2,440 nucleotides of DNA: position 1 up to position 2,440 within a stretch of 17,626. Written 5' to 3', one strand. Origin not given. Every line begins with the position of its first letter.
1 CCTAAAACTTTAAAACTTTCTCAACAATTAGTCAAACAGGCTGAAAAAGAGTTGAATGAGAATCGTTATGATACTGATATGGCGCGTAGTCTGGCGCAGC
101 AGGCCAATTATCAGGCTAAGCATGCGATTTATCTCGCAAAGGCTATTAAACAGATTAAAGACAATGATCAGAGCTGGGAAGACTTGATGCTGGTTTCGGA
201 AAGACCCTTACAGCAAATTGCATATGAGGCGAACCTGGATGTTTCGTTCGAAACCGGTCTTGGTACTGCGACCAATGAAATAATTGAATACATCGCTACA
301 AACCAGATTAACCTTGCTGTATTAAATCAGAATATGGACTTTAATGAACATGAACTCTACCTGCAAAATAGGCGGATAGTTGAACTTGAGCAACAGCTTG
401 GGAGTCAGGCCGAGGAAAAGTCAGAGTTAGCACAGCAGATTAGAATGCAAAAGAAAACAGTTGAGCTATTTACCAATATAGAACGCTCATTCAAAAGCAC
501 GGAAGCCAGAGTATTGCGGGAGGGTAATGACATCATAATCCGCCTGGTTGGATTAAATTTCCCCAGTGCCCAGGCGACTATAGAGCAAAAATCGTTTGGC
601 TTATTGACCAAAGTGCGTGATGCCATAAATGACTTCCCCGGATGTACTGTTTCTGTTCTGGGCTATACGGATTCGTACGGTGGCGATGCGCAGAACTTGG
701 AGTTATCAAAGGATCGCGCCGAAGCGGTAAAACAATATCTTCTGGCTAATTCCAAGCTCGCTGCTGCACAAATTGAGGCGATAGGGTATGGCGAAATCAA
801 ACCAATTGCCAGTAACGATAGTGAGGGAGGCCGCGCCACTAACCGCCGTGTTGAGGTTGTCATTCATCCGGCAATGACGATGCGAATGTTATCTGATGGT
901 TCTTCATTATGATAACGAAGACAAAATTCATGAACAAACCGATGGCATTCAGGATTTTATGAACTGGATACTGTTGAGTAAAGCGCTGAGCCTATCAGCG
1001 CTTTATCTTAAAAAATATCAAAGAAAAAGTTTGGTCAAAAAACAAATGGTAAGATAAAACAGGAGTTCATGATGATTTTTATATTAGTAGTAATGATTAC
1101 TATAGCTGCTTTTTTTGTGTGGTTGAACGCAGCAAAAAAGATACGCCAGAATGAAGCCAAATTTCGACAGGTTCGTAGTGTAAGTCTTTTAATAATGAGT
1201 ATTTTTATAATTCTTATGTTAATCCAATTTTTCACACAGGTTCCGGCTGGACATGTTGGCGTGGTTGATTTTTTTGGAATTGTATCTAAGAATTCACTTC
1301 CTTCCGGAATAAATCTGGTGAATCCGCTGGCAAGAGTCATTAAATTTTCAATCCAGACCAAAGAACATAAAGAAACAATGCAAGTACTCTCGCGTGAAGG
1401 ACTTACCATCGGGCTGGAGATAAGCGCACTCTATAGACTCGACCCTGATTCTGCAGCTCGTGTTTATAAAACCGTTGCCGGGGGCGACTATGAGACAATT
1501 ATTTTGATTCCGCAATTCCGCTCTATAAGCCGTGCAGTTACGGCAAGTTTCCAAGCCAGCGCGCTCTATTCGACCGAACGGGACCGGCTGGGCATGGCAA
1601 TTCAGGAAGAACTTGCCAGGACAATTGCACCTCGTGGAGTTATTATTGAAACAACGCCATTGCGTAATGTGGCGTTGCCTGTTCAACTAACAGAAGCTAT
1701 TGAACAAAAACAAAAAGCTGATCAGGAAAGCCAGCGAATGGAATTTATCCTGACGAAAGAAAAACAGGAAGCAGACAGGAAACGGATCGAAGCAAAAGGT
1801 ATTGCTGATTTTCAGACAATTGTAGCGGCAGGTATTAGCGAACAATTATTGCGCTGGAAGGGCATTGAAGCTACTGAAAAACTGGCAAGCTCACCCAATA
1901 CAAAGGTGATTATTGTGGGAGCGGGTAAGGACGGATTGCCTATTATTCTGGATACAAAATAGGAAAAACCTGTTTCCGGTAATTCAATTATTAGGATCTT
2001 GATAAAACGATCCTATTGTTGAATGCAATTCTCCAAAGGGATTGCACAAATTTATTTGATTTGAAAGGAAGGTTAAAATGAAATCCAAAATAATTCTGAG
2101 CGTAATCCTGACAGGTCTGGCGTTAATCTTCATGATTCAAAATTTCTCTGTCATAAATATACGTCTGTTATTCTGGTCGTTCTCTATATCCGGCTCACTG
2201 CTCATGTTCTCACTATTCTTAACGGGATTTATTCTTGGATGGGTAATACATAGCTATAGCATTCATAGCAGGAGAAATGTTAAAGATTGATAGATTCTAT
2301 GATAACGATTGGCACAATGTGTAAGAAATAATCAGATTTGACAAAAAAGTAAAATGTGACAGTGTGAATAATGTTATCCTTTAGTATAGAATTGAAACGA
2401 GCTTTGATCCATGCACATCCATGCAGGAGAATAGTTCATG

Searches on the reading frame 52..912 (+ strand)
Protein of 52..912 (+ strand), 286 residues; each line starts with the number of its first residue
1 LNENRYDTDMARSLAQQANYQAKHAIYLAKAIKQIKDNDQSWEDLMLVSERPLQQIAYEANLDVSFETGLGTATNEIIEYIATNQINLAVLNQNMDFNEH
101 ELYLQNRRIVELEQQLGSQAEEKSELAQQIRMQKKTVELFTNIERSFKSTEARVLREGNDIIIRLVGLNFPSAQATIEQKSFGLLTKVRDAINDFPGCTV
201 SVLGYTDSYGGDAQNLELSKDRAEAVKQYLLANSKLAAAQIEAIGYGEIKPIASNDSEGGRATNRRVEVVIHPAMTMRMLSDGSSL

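Call 5: search_protein_families(library=pfam, proteins=[window:52-912:+], max_evalue=0.001)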
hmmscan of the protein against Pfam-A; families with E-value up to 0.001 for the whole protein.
window:52-912:+ (286 aa): 1 family
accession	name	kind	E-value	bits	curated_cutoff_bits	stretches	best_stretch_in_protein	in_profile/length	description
PF00691.25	OmpA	-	2e-18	67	27.2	1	170-265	2-98/98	OmpA family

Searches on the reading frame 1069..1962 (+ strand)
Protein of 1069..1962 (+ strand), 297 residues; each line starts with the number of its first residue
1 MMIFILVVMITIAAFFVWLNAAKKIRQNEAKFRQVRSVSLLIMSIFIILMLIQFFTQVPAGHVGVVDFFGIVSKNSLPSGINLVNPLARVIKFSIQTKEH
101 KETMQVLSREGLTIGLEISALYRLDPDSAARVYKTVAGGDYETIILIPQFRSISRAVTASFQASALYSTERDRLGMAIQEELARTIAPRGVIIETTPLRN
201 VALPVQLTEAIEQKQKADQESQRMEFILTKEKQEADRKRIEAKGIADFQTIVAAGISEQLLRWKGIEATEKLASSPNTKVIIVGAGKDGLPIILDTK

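Call 5: search_protein_families(library=pfam, proteins=[window:1069-1962:+], max_evalue=0.001)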
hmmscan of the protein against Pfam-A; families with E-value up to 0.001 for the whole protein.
window:1069-1962:+ (297 aa): 1 family
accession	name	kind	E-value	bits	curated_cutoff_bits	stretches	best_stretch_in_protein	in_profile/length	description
PF01145.31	Band_7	-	1.8e-23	83.9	23.6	1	57-235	2-169/176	SPFH domain / Band 7 family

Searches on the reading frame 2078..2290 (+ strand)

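Call 5: search_protein_families(library=pfam, proteins=[window:2078-2290:+], max_evalue=0.001)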
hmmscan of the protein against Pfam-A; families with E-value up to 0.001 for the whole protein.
window:2078-2290:+ (70 aa): 1 family
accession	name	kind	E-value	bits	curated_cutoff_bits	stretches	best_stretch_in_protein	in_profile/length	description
PF06305.16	LapA_dom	-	4.8e-07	30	28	1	21-65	1-45/64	Lipopolysaccharide assembly protein A domain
